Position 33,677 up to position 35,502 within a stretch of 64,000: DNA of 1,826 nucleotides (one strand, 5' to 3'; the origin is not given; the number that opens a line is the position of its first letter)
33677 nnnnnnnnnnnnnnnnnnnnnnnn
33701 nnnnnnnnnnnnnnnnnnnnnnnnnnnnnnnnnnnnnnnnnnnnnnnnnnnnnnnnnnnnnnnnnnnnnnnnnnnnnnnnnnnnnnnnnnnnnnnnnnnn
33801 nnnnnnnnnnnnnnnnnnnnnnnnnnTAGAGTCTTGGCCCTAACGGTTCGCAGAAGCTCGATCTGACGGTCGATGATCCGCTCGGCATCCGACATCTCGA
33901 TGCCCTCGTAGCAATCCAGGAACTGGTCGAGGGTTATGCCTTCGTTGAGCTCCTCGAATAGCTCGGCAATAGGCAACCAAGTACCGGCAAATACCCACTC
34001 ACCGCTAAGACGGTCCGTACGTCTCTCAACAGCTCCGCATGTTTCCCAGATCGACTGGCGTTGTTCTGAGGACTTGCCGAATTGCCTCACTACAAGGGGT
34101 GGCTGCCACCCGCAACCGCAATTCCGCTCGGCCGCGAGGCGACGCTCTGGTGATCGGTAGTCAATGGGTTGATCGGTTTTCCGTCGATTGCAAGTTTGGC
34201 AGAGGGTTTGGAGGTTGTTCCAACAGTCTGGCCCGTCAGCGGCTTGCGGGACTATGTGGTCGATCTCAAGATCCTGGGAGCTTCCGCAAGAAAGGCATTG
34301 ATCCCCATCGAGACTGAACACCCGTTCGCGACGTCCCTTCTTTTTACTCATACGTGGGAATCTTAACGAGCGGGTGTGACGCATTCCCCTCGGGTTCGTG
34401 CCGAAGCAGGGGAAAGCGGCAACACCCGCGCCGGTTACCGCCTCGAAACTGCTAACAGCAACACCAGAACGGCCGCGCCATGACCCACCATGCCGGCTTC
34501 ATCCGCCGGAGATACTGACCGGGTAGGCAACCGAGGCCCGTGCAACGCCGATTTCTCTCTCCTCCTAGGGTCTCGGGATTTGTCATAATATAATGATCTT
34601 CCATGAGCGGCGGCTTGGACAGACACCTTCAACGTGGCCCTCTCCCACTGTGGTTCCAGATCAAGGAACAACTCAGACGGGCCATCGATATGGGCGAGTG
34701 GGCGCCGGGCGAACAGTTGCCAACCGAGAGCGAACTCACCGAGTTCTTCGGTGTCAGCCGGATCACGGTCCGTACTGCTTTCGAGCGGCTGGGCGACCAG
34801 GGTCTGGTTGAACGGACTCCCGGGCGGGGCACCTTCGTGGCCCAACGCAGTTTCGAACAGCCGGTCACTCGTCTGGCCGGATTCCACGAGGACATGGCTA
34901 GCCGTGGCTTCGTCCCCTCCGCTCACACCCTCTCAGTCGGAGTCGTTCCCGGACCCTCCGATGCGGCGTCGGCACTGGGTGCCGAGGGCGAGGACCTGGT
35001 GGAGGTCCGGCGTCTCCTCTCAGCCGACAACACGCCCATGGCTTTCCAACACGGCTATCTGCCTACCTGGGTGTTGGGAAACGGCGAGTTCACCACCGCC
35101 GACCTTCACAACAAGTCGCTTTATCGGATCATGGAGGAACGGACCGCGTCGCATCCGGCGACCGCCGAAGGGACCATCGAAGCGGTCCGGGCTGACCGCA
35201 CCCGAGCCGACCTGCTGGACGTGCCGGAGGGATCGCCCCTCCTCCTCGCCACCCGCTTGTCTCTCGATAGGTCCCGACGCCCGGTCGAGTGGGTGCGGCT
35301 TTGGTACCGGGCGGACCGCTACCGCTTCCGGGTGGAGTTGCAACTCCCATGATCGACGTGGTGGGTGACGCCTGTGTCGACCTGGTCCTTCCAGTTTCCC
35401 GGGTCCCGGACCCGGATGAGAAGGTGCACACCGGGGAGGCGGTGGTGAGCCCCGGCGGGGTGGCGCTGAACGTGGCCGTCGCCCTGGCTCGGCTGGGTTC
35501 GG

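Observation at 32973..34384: Two-gene operon: HNH-DUF433 fusion nuclease followed by a PD-(D/E)xK-like protein; candidate novel toxin/defence module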

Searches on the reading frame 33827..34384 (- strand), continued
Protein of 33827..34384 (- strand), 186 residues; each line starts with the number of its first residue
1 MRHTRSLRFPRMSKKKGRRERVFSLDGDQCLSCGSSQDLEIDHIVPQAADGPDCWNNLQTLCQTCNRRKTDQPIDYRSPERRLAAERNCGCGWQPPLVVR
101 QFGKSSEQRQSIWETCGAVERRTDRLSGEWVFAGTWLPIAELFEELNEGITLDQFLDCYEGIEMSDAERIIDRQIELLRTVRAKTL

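Call 52: search_solved_structures(query=window:33827-34384:-, max_evalue=10, show_alignments=3)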
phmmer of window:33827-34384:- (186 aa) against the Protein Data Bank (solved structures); distinct sequences matched with E-value up to 10: 16.
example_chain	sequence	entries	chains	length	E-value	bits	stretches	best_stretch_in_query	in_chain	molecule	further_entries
4ogc_A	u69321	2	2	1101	7.3e-05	25.6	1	22-74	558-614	HNH endonuclease domain protein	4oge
5mkw_A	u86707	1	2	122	0.00028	23.7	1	34-83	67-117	DNA annealing helicase and endonuclease ZRANB3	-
8zq9_B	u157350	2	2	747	0.00042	23.1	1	10-74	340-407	a protein | HNH nuclease domain-containing protein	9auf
8w2z_A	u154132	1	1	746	0.00042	23.1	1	10-74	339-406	HNH nuclease domain-containing protein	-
8w2s_A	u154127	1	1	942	0.00056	22.7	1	10-74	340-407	HNH nuclease domain-containing protein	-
9k30_A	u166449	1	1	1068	0.00077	22.3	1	29-72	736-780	TbaIscB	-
9lgi_A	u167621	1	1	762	0.0018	21.1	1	17-71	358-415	HNH nuclease domain-containing protein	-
8d2k_A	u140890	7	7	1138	0.002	20.9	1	19-74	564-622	CRISPR-associated endonuclease, Csn1 family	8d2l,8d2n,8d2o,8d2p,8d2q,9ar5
9k2z_A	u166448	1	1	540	0.0028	20.4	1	18-70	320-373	HfmIscB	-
4h9d_A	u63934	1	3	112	0.0053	19.5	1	30-90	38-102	HNH endonuclease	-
8zdr_C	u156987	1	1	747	0.0067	19.2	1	10-74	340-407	a protein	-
5h0m_A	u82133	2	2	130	0.011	18.5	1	21-72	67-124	HNH endonuclease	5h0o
8b9z_r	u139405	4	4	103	0.17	14.6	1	44-89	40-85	NADH dehydrogenase [ubiquinone] 1 alpha subcomplex subunit 7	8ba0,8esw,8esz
9k32_A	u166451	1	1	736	0.27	13.9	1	26-70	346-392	HNH nuclease domain-containing protein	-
6ghc_A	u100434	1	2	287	0.35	13.6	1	37-68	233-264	5-methylcytosine-specific restriction enzyme A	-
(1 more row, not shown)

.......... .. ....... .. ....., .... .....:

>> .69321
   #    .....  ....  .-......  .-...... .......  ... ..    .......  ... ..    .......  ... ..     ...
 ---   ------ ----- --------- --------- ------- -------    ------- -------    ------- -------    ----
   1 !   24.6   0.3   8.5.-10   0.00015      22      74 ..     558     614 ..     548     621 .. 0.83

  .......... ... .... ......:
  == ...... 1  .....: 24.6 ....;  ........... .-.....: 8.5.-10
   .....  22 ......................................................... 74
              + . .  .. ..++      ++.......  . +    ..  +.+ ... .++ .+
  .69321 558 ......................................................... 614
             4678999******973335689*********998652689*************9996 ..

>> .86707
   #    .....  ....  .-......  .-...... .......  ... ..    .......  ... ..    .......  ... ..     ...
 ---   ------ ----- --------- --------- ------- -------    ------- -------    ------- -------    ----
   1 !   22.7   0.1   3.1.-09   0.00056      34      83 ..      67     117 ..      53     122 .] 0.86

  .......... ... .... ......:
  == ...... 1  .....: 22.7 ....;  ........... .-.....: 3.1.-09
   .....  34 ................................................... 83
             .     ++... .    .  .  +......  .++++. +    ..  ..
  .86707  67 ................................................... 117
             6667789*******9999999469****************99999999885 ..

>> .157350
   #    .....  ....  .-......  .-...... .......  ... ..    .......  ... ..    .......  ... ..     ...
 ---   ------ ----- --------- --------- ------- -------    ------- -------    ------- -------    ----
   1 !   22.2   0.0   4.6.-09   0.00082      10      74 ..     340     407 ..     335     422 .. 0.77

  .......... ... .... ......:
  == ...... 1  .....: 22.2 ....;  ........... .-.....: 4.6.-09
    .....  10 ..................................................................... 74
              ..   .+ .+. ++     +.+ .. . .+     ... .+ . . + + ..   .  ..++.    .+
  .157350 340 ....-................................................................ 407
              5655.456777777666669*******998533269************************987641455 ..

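Call 56: find_related_loci(query=A3, collection=viral_contigs, flank=5000)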
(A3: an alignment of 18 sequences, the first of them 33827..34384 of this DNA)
Query A3 (186 aa) in viral_contigs; peptide patterns used: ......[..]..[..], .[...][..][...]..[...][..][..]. (x = any residue, [..] = any of these).
19 stretches matched a pattern, but none encodes a relative of the query by tblastn (E <= 1e-3).

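Call 57: find_related_loci(query=A3, collection=metagenome_contigs, flank=4000)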
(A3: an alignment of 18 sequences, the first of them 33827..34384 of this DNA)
Query A3 (186 aa) in metagenome_contigs; peptide patterns used: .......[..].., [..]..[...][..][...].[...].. (x = any residue, [..] = any of these).
155 stretches matched a pattern; 5 encode a relative of the query (tblastn E <= 1e-3); 5 distinct loci.
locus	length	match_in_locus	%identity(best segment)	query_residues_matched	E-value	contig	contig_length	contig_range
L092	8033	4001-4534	75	12-185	5e-89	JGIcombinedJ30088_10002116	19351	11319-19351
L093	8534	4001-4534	75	12-185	5e-89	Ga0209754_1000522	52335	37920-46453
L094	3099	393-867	63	31-182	3e-48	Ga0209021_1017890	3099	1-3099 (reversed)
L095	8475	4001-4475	63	31-182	3e-48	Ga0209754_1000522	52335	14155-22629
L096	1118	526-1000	63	31-182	1e-50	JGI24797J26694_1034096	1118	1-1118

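Call 66: search_protein_families(library=pfam, proteins=[L086:2644-2904:+, L086:2901-3140:+], max_evalue=0.01)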
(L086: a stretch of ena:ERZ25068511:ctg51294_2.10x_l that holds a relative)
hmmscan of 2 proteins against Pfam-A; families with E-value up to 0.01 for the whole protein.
L086:2644-2904:+ (86 aa): 0 families

L086:2901-3140:+ (79 aa): 0 families

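Call 75: search_protein_families(library=ncbifam, proteins=[L086:2644-2904:+, L086:2901-3140:+], max_evalue=1)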
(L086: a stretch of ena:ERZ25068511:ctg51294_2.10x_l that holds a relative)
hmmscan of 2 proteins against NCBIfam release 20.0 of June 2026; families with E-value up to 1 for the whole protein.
L086:2644-2904:+ (86 aa): 0 families

L086:2901-3140:+ (79 aa): 0 families

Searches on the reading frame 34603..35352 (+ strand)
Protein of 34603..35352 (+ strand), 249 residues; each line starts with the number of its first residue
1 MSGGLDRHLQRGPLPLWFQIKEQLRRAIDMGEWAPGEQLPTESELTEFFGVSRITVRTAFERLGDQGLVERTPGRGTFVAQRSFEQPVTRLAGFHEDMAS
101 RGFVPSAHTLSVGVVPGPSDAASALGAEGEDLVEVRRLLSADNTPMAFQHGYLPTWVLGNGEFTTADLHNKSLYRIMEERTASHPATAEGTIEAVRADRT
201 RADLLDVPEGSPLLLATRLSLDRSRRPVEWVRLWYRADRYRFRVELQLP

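Call 3: search_protein_families(library=pfam, proteins=[window:34603-35352:+], max_evalue=1)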
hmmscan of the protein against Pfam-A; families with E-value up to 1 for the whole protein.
window:34603-35352:+ (249 aa): 12 families
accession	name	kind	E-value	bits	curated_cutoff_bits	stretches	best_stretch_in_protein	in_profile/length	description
PF07702.18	UTRA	-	6.4e-31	107.5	23.8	1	100-241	1-141/141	UTRA domain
PF00392.27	GntR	-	3.7e-21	75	27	1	19-79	4-64/64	Bacterial regulatory proteins, gntR family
PF08220.18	HTH_DeoR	-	0.0016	18.6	21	1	44-79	19-54/57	DeoR-like helix-turn-helix domain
PF13545.12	HTH_Crp_2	-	0.0035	17.7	27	1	41-75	24-57/70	Crp-like helix-turn-helix domain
PF07848.18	PaaX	-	0.011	16.4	24.8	1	44-72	28-56/70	PaaX-like protein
PF01978.25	TrmB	-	0.011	16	25.6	1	41-76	24-59/68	Sugar-specific transcriptional regulator TrmB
PF25213.1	HVO_A0261_N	-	0.018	15.4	35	1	41-75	26-60/86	HVO_A0261 N-terminal domain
PF14502.12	HTH_41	-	0.018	14.9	25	1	36-72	3-41/48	Helix-turn-helix domain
PF12802.13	MarR_2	-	0.028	15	27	1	43-75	24-56/61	MarR family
PF08279.18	HTH_11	-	0.038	14.3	25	1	43-76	19-53/55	HTH domain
PF01325.25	Fe_dep_repress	-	0.051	14.2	26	1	38-76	21-59/60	Iron dependent repressor, N-terminal DNA binding domain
PF01047.28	MarR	-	0.052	13.9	24.6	1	41-73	19-51/59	MarR family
